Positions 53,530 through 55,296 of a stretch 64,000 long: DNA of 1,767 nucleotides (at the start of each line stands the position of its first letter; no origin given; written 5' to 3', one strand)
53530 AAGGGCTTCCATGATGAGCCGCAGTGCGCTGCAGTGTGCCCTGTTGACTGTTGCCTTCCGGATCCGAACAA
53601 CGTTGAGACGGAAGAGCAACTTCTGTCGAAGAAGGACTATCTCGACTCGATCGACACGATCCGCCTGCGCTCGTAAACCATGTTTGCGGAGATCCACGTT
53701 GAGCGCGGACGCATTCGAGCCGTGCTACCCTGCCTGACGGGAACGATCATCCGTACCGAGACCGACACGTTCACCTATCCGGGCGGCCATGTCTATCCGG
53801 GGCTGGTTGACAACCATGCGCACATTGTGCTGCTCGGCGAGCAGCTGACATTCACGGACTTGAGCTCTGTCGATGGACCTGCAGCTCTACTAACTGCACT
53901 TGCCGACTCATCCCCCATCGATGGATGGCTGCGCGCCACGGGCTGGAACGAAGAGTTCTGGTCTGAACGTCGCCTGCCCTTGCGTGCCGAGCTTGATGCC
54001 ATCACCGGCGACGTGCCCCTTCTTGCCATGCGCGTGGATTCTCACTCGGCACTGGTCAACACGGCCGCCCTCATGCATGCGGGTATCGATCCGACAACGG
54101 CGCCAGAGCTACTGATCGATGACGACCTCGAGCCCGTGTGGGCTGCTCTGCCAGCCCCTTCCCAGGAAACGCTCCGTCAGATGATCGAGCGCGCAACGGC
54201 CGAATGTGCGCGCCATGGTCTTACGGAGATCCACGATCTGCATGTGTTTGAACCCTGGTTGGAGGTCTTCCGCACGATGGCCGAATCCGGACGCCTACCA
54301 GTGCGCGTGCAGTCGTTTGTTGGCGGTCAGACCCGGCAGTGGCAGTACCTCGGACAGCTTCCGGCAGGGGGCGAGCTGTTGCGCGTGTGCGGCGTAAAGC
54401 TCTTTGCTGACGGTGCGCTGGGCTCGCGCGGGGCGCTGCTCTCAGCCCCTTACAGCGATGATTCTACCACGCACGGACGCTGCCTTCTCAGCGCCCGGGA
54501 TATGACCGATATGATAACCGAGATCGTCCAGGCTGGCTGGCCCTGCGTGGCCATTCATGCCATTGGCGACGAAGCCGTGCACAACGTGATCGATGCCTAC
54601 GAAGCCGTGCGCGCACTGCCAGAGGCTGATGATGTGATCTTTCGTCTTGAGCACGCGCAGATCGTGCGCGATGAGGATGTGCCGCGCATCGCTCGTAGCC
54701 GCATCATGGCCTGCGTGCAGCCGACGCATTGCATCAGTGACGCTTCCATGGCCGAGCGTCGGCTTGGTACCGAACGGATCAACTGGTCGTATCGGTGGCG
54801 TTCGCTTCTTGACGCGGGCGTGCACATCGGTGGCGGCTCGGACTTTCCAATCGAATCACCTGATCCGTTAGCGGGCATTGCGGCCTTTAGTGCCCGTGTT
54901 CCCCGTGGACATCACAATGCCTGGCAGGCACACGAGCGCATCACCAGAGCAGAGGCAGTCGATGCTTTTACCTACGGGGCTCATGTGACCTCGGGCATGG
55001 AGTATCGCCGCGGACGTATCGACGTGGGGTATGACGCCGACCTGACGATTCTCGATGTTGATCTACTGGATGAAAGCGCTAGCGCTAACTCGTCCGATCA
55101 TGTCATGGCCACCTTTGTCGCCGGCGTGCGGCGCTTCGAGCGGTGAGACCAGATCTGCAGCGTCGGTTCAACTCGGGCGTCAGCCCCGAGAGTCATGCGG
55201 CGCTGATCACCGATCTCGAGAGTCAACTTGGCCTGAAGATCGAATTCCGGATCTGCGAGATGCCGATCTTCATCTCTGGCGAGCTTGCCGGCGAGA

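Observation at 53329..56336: Compact three-gene operon: 2x[4Fe-4S] ferredoxin, an Amidohydro_3-type hydrolase and an unknown ATP-grasp-like protein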

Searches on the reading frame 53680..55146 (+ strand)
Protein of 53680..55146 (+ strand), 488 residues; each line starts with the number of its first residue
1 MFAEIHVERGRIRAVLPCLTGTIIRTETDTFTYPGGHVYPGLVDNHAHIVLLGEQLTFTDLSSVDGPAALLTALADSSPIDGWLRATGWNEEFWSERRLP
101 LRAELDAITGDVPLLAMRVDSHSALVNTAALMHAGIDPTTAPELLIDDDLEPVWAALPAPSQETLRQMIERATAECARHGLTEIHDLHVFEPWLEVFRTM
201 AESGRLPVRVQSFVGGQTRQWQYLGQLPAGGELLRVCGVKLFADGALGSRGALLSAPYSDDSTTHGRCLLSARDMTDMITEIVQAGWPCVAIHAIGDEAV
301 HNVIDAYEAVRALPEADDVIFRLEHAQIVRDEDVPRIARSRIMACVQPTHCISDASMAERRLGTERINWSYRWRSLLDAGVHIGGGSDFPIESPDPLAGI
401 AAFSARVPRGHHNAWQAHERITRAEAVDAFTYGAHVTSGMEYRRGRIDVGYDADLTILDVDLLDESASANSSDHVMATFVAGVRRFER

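Call 6: search_protein_families(library=pfam, proteins=[window:53680-55146:+], max_evalue=0.01)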
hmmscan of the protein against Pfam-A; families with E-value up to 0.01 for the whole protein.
window:53680-55146:+ (488 aa): 2 families
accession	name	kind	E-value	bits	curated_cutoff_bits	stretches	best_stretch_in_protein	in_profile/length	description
PF07969.17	Amidohydro_3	-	5.4e-87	293.7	29.7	1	35-483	7-469/472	Amidohydrolase family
PF01979.26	Amidohydro_1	-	5.3e-11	42.8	25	1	290-483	151-343/345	Amidohydrolase family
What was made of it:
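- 53680..55146 (+): YtcJ-like metal-dependent amidohydrolase (Amidohydro_3), 488 aa. A full set of binuclear-metal ligands is present. Pfam PF07969 scores 293.7 bits (call 6).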

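Call 7: search_protein_families(library=ncbifam, proteins=[window:53680-55146:+], max_evalue=0.1)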
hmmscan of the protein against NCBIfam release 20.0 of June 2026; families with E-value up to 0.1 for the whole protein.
window:53680-55146:+ (488 aa): 20 families
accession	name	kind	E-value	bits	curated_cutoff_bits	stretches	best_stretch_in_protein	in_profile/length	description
TIGR01224.1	hutI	equivalog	4.1e-07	29.2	298.15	2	5-54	6-54/377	imidazolonepropionase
NF006559.0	PRK09060.1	equivalog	1.8e-06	26.6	482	1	418-461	341-383/444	dihydroorotase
NF006681.0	PRK09229.1-2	equivalog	3.2e-06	26.2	362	1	325-480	271-408/451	formimidoylglutamate deiminase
NF006689.0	PRK09237.1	equivalog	1.7e-05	23.5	371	1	3-50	23-67/383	amidohydrolase/deacetylase family metallohydrolase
TIGR03178.1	allantoinase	equivalog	2.6e-05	23.2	357.85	1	3-49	18-60/441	allantoinase AllB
NF051886.1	XaaProDiPepCaul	equivalog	0.00015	20.9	500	0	5-52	21-67/398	Xaa-Pro dipeptidase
NF004839.0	PRK06189.1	equivalog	0.00069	18.3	631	0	3-49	21-63/451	allantoinase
NF006055.0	PRK08203.1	equivalog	0.0015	17.2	532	0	415-485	348-414/455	8-oxoguanine deaminase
TIGR02967.1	guan_deamin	equivalog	0.0027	16.7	375.4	0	417-468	319-370/401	guanine deaminase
NF005759.0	PRK07583.1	equivalog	0.0035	16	403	0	3-49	41-84/438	cytosine deaminase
NF006560.0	PRK09061.1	subfamily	0.0036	15.6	340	0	443-469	449-475/517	amidohydrolase family protein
NF009941.0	PRK13404.1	subfamily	0.0059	15.3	647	0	438-474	382-418/478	dihydropyrimidinase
NF058539.1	ergo_uti2_ErtD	equivalog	0.0069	15.3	650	0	443-460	373-390/449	hydantoin-5-propionate amidohydrolase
TIGR02033.1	D-hydantoinase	equivalog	0.0081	15.1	393.25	0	3-56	17-67/454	dihydropyrimidinase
NF002668.0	PRK02382.1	equivalog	0.0082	14.9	452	0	438-464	351-376/436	dihydroorotase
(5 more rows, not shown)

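Call 55: find_homologous_proteins(query=window:53680-55146:+)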
Query window:53680-55146:+ (488 aa): 4293 proteins with E <= 0.001 among 8000 candidates; the best 120 are listed.
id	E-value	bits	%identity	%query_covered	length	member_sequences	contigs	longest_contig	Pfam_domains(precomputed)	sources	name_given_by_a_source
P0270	0.0e+0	1048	94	100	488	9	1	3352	PF07969.18,PF01979.27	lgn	-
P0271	0.0e+0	1022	92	100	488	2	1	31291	PF07969.18,PF01979.27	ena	-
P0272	2.5e-295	998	89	100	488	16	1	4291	PF07969.18,PF01979.27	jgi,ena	jgi:hypothetical protein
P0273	9.1e-266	900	81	100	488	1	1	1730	PF07969.18,PF01979.27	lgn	-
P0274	1.2e-265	900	79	100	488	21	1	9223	PF07969.18,PF01979.27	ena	-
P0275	3.4e-256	869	77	100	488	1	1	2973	PF07969.18,PF01979.27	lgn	-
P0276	2.0e-245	833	75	100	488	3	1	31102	PF07969.18,PF01979.27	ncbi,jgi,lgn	ncbi:MAG: hypothetical protein RIR53_1842 [Bacteroidota bacterium]|jgi:predicted amidohydrolase YtcJ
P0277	1.2e-222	758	69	100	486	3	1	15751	PF07969.18,PF01979.27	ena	-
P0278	4.5e-221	753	68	100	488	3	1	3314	PF07969.18,PF01979.27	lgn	-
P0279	4.3e-220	750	68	100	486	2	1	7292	PF07969.18,PF01979.27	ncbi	ncbi:MAG: amidohydrolase [Candidatus Kapaibacterium sp.]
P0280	9.5e-219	745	67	100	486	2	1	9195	PF07969.18,PF01979.27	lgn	-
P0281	4.9e-182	624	58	100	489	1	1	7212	PF07969.18,PF01979.27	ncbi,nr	ncbi:MAG: amidohydrolase family protein [Candidatus Kapabacteria bacterium]|nr:amidohydrolase family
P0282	1.1e-180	620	59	100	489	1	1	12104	PF07969.18,PF01979.27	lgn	-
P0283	2.0e-180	619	59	100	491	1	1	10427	PF07969.18,PF01979.27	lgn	-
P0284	4.0e-180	618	58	100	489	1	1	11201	PF07969.18,PF01979.27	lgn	-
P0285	9.9e-180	617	58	100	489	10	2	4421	PF07969.18,PF01979.27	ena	-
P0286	1.7e-179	616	59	100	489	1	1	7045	PF07969.18,PF01979.27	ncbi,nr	ncbi:MAG: amidohydrolase [Candidatus Kapabacteria bacterium]|nr:amidohydrolase [Candidatus Kapabacte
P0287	3.8e-179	615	58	100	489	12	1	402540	PF07969.18,PF01979.27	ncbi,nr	ncbi:MAG: amidohydrolase family protein [Ignavibacteria bacterium]|nr:amidohydrolase family protein 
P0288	9.3e-178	610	57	100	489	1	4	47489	PF07969.18,PF01979.27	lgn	-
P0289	1.5e-176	606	58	100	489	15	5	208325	PF07969.18,PF01979.27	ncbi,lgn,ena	-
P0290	7.3e-176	604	57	100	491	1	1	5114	PF07969.18,PF01979.27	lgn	-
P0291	1.3e-175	603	57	100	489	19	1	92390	PF07969.18,PF01979.27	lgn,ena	-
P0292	1.4e-175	603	57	100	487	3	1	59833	PF07969.18,PF01979.27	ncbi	-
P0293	1.7e-175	603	57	100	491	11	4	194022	PF07969.18,PF01979.27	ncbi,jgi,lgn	ncbi:MAG: amidohydrolase [Ignavibacteria bacterium]|jgi:predicted amidohydrolase YtcJ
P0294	1.8e-175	603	57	100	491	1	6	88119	PF07969.18,PF01979.27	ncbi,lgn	ncbi:MAG: hypothetical protein RLZZ273_70 [Bacteroidota bacterium]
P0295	1.9e-175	602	57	100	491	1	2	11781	PF07969.18,PF01979.27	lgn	-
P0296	1.1e-174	600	57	100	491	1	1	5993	PF07969.18,PF01979.27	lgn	-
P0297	1.9e-174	599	57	100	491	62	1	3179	PF07969.18,PF01979.27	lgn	-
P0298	2.0e-174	599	57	100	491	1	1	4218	PF07969.18,PF01979.27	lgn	-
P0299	3.0e-174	599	57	100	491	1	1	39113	PF07969.18,PF01979.27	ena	-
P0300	1.1e-173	597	57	100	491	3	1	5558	PF07969.18,PF01979.27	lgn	-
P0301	2.0e-173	596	56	100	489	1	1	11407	PF07969.18,PF01979.27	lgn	-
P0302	5.0e-173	595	57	100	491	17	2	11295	PF07969.18,PF01979.27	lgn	-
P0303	8.6e-173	594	57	99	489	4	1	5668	PF07969.18,PF01979.27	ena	-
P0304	5.7e-172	591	56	100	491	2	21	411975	PF07969.18,PF01979.27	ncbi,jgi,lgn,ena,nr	ncbi:MAG: amidohydrolase [Ignavibacteria bacterium]|nr:amidohydrolase [Ignavibacteria bacterium]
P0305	1.3e-171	590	57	100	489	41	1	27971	PF07969.18,PF01979.27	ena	-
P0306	1.9e-171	589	57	100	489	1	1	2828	PF07969.18,PF01979.27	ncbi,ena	-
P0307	3.3e-171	589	56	100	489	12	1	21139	PF07969.18,PF01979.27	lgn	-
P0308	3.6e-171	588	56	100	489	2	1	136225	PF07969.18,PF01979.27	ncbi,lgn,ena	-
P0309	1.2e-170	587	56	100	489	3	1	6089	PF07969.18,PF01979.27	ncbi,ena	-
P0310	2.7e-170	585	56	100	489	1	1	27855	PF07969.18,PF01979.27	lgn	-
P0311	1.6e-169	583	56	100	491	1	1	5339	PF07969.18,PF01979.27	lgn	-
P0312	1.1e-168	580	56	100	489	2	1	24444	PF07969.18,PF01979.27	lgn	-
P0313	3.7e-168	578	57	100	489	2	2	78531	PF07969.18,PF01979.27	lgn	-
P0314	1.5e-167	576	55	100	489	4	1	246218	PF07969.18,PF01979.27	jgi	-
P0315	1.7e-167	576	55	100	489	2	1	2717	PF07969.18,PF01979.27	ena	-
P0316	1.7e-166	573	55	100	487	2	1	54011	PF07969.18,PF01979.27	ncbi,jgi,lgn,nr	ncbi:MAG: amidohydrolase family protein [bacterium]|nr:amidohydrolase family protein [bacterium]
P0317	8.1e-166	571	55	100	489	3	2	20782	PF07969.18,PF01979.27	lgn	-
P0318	1.2e-165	570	55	100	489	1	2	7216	PF07969.18,PF01979.27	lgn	-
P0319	2.2e-162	559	55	100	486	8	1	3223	PF07969.18,PF01979.27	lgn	-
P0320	8.2e-158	544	54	97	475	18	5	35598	PF07969.18,PF01979.27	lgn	-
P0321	2.6e-155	536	52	99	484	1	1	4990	PF07969.18,PF01979.27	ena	-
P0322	1.9e-152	527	50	100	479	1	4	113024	PF07969.18,PF01979.27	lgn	-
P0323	5.1e-151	522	51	100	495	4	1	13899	PF07969.18,PF01979.27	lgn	-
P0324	5.1e-149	515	49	100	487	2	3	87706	PF07969.18,PF01979.27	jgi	-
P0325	6.2e-149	515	50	99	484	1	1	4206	PF07969.18,PF01979.27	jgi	-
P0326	6.8e-148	512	55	90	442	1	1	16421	PF07969.18,PF01979.27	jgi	jgi:predicted amidohydrolase YtcJ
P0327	7.5e-148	511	55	90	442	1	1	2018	PF07969.18,PF01979.27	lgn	-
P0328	7.0e-147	508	50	100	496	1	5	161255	PF07969.18,PF01979.27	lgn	-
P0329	1.6e-145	504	50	100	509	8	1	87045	PF07969.18,PF01979.27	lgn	-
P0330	1.3e-144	501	50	99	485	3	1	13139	PF07969.18,PF01979.27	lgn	-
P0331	1.1e-143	498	50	99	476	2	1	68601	PF07969.18,PF01979.27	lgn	-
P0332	3.6e-143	496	49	99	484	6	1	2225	PF07969.18,PF01979.27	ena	-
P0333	3.7e-143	496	51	100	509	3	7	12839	PF07969.18,PF01979.27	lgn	-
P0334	6.6e-142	492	50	100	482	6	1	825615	PF07969.18,PF01979.27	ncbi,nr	ncbi:MAG: amidohydrolase [Bacteroidetes bacterium]|nr:amidohydrolase [Bacteroidota bacterium]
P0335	6.9e-141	489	50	100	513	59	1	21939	PF07969.18,PF01979.27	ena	-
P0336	1.5e-140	487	48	99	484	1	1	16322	PF07969.18,PF01979.27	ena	-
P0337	3.7e-140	486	48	100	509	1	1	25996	PF07969.18,PF01979.27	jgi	jgi:predicted amidohydrolase YtcJ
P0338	5.2e-140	486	48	100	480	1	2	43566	PF07969.18,PF01979.27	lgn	-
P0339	4.9e-139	482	60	76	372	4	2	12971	PF07969.18,PF01979.27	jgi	jgi:predicted amidohydrolase YtcJ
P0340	5.6e-139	482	48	99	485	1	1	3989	PF07969.18,PF01979.27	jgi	-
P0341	6.5e-139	482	48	100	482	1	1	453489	PF07969.18,PF01979.27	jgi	-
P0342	3.9e-137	476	49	100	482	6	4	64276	PF07969.18,PF01979.27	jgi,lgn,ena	-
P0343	1.1e-136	475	48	100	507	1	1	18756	PF07969.18,PF01979.27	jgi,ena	-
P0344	1.2e-135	471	48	100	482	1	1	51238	PF07969.18,PF01979.27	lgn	-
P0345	1.7e-134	467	47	99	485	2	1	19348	PF07969.18,PF01979.27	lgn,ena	-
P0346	1.7e-134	467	47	100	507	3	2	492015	PF07969.18,PF01979.27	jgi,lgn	jgi:hypothetical protein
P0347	1.9e-134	467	48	99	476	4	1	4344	PF07969.18,PF01979.27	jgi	jgi:predicted amidohydrolase YtcJ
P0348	1.3e-133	465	48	99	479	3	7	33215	PF07969.18,PF01979.27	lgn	-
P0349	1.2e-132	461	48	99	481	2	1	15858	PF07969.18,PF01979.27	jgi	jgi:predicted amidohydrolase YtcJ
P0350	4.2e-132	460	47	99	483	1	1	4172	PF07969.18,PF01979.27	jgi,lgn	-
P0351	1.5e-131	458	47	100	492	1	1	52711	PF07969.18,PF01979.27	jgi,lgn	jgi:hypothetical protein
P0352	1.1e-129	452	46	99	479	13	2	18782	PF07969.18,PF01979.27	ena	-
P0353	1.9e-124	434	47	100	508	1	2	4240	PF07969.18,PF01979.27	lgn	-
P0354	4.0e-123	430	56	70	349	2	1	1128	PF07969.18,PF01979.27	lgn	-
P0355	5.3e-123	430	47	99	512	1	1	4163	PF07969.18,PF01979.27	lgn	-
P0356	9.3e-122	425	46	99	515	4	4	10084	PF07969.18,PF01979.27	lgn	-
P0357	1.9e-119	418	60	65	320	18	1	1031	PF07969.18,PF01979.27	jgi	jgi:predicted amidohydrolase YtcJ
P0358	9.4e-119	416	48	92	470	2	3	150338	PF07969.18,PF01979.27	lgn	-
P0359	7.4e-118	413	45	100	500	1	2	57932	PF07969.18,PF01979.27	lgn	-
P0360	4.3e-117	410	46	98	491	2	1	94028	PF07969.18,PF01979.27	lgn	-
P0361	6.2e-117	410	45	99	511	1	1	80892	PF07969.18,PF01979.27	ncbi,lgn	-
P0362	9.0e-117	409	45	98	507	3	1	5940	PF07969.18,PF01979.27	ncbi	-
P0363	1.5e-116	408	45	100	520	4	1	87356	PF07969.18,PF01979.27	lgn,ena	-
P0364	4.0e-116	407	43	99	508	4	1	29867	PF07969.18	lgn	-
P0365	7.4e-116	406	56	69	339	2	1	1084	PF07969.18,PF01979.27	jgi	jgi:hypothetical protein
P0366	1.5e-114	402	44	99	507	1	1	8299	PF07969.18,PF01979.27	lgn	-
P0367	7.3e-114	399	44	98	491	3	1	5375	PF07969.18,PF01979.27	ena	-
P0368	1.2e-113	399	45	100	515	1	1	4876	PF07969.18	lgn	-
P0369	2.7e-111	391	49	82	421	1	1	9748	PF07969.18,PF01979.27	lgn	-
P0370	4.6e-111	390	44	100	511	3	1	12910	PF07969.18,PF01979.27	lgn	-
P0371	4.8e-111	390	43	98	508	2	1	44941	PF07969.18,PF01979.27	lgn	-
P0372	7.3e-111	389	43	99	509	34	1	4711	PF07969.18,PF01979.27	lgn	-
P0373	1.3e-110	389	42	99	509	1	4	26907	PF07969.18,PF01979.27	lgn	-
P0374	1.5e-110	389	44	98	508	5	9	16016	PF07969.18,PF01979.27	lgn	-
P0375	7.4e-109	383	45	99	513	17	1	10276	PF07969.18,PF01979.27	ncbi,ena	-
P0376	8.7e-109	383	42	99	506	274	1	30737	PF07969.18,PF01979.27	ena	-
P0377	9.5e-109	383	44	100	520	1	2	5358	PF07969.18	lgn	-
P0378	2.7e-108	381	45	99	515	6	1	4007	PF07969.18,PF01979.27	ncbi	ncbi:MAG: amidohydrolase [Candidatus Kapaibacterium sp.]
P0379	4.0e-108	380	44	99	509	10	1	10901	PF07969.18,PF01979.27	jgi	jgi:predicted amidohydrolase YtcJ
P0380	4.3e-108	380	42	99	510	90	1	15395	PF07969.18,PF01979.27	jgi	jgi:predicted amidohydrolase YtcJ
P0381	1.8e-107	378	43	98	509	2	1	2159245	PF07969.18,PF01979.27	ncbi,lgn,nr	ncbi:MAG: amidohydrolase [Candidatus Kapaibacterium sp.]|nr:MAG: amidohydrolase [Candidatus Kapabact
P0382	3.5e-107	377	42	98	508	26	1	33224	PF07969.18,PF01979.27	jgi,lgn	jgi:hypothetical protein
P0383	3.8e-107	377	51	74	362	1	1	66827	PF07969.18,PF01979.27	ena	-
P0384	6.2e-107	377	43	100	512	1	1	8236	PF07969.18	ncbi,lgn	-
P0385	9.4e-107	376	41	98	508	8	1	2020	PF07969.18,PF01979.27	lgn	-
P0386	1.1e-106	376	42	99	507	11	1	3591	PF07969.18,PF01979.27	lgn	-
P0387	1.1e-106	376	42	99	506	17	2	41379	PF07969.18,PF01979.27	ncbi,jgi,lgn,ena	ncbi:MAG: amidohydrolase family protein [Candidatus Kapaibacteriota bacterium]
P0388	1.3e-106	376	42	98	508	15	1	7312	PF07969.18,PF01979.27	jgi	jgi:predicted amidohydrolase YtcJ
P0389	1.4e-106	375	41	99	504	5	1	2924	PF07969.18,PF01979.27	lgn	-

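Call 56: find_encoding_contigs(protein=P0381, flank=6000, max_places=1)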
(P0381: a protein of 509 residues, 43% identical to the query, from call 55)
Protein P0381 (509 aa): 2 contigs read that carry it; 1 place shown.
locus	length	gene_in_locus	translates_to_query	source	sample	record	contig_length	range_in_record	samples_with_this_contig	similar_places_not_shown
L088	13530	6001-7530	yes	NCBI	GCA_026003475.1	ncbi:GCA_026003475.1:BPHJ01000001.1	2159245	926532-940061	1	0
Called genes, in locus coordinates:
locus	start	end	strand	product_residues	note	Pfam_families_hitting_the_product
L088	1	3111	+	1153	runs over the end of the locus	PF02811:PHP, PF07733:DNA_pol3_alpha, PF17657:DNA_pol3_finger, PF14579:HHH_6, PF01336:tRNA_anti-codon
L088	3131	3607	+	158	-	PF13622:4HBT_3 (weak), PF03061:4HBT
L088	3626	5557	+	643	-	PF07719:TPR_2 (faint), PF13428:TPR_14 (faint), PF09976:TPR_21 (faint), PF13424:TPR_12 (weak), PF00512:HisKA, PF02518:HATPase_c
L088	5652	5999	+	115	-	PF00037:Fer4 (weak), PF12838:Fer4_7 (weak), PF13187:Fer4_9 (weak)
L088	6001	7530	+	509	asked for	PF07969:Amidohydro_3, PF01979:Amidohydro_1 (weak)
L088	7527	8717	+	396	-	-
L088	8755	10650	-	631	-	PF02784:Orn_Arg_deC_N, PF17810:Arg_decarb_HB, PF17944:Arg_decarbox_C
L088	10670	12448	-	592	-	PF18942:DUF5689, PF03372:Exo_endo_phos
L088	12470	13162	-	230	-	PF14344:DUF4397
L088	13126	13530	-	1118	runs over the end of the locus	PF13620:CarboxypepD_reg, PF13715:CarbopepD_reg_2, PF25183:OMP_b-brl_4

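Call 57: find_encoding_contigs(protein=P0346, flank=6000, max_places=1)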
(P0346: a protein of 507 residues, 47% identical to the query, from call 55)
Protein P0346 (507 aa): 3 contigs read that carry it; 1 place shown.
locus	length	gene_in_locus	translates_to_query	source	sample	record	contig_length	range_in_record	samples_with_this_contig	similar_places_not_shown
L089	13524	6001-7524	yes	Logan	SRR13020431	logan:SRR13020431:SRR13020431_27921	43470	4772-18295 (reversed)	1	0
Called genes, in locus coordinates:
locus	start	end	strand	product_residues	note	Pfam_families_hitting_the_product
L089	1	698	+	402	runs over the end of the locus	PF01725:Ham1p_like, PF02627:CMD (faint)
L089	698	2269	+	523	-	PF02113:Peptidase_S13, PF13354:Beta-lactamase2 (faint)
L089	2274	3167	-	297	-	-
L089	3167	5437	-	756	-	PF13620:CarboxypepD_reg, PF13715:CarbopepD_reg_2, PF07715:Plug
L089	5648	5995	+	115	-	PF12797:Fer4_2 (faint), PF13237:Fer4_10 (faint), PF12838:Fer4_7, PF13187:Fer4_9 (weak)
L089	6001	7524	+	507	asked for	PF07969:Amidohydro_3, PF01979:Amidohydro_1 (faint)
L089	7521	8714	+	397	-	-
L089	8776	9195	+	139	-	PF04024:PspC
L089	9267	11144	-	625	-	PF00578:AhpC-TSA, PF08534:Redoxin, PF00085:Thioredoxin, PF13098:Thioredoxin_2, PF13905:Thioredoxin_8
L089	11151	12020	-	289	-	PF18306:LDcluster4, PF03641:Lysine_decarbox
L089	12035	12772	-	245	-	PF00106:adh_short, PF08659:KR (weak), PF13561:adh_short_C2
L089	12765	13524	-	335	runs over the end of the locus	PF01571:GCV_T, PF08669:GCV_T_C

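Call 58: find_encoding_contigs(protein=P0361, flank=6000, max_places=1)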
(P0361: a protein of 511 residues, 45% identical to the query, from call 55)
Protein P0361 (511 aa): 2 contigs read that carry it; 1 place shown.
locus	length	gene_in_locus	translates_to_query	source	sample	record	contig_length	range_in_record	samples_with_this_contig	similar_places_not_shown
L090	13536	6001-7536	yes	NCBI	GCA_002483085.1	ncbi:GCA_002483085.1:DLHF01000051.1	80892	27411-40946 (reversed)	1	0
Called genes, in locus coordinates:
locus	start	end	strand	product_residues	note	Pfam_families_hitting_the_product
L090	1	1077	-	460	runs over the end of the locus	PF18962:Por_Secre_tail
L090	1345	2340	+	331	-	PF01408:GFO_IDH_MocA, PF03807:F420_oxidored (weak), PF02894:GFO_IDH_MocA_C (weak), PF22725:GFO_IDH_MocA_C3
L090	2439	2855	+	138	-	-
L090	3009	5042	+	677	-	PF00270:DEAD (faint), PF04851:ResIII, PF17757:UvrB_inter, PF27431:UvrB_3rd, PF00271:Helicase_C, PF12344:UvrB, PF02151:UVR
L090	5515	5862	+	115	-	PF00037:Fer4 (weak), PF12797:Fer4_2 (faint), PF13237:Fer4_10 (faint), PF12838:Fer4_7, PF13187:Fer4_9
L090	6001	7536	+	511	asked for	PF07969:Amidohydro_3, PF01979:Amidohydro_1 (weak)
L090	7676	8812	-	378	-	PF22612:GH113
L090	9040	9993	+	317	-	PF01073:3Beta_HSD, PF01370:Epimerase, PF07993:NAD_binding_4 (faint), PF16363:GDP_Man_Dehyd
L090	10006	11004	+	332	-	PF01545:Cation_efflux, PF16916:ZT_dimer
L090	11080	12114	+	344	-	PF05496:RuvB_N, PF00004:AAA, PF07726:AAA_3 (faint), PF07728:AAA_5 (weak), PF17864:AAA_lid_4, PF05491:WHD_RuvB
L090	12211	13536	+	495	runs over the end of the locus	PF02789:Peptidase_M17_N, PF00883:Peptidase_M17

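Call 60: find_encoding_contigs(protein=P0387, flank=5000, max_places=2)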
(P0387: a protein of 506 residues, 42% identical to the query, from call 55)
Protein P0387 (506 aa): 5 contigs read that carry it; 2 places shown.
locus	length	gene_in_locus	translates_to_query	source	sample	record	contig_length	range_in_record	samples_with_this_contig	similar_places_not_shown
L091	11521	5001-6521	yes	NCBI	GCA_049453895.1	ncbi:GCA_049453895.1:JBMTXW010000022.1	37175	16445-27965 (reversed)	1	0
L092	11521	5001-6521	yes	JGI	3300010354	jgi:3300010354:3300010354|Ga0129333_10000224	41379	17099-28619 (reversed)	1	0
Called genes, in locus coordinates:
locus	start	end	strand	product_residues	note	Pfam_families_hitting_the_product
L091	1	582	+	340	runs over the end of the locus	PF27123:CrtC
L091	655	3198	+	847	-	PF01411:tRNA-synt_2c, PF07973:tRNA_SAD, PF02272:DHHA1 (weak)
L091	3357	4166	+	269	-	-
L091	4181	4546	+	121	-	PF11325:DUF3127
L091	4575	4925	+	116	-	PF00037:Fer4, PF12797:Fer4_2 (weak), PF12837:Fer4_6 (faint), PF13237:Fer4_10 (faint), PF12800:Fer4_4 (faint), PF13183:Fer4_8 (weak), PF12838:Fer4_7 (weak), PF13187:Fer4_9 (weak)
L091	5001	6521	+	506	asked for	PF01979:Amidohydro_1 (faint), PF07969:Amidohydro_3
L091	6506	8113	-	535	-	PF03065:Glyco_hydro_57, PF09210:BE_C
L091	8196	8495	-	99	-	PF11950:DUF3467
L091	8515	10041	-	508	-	PF13429:TPR_15 (faint), PF12895:ANAPC3 (faint), PF13174:TPR_6 (faint), PF13432:TPR_16 (weak), PF14559:TPR_19 (weak), PF00515:TPR_1 (weak), PF07719:TPR_2 (weak), PF13414:TPR_11, +7 more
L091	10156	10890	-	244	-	PF03330:DPBB_1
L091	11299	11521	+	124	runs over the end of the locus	PF01590:GAF, PF13185:GAF_2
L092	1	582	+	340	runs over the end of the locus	PF27123:CrtC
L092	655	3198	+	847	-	PF01411:tRNA-synt_2c, PF07973:tRNA_SAD, PF02272:DHHA1 (weak)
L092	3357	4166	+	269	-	-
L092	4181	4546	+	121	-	PF11325:DUF3127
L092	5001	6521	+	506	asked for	PF01979:Amidohydro_1 (faint), PF07969:Amidohydro_3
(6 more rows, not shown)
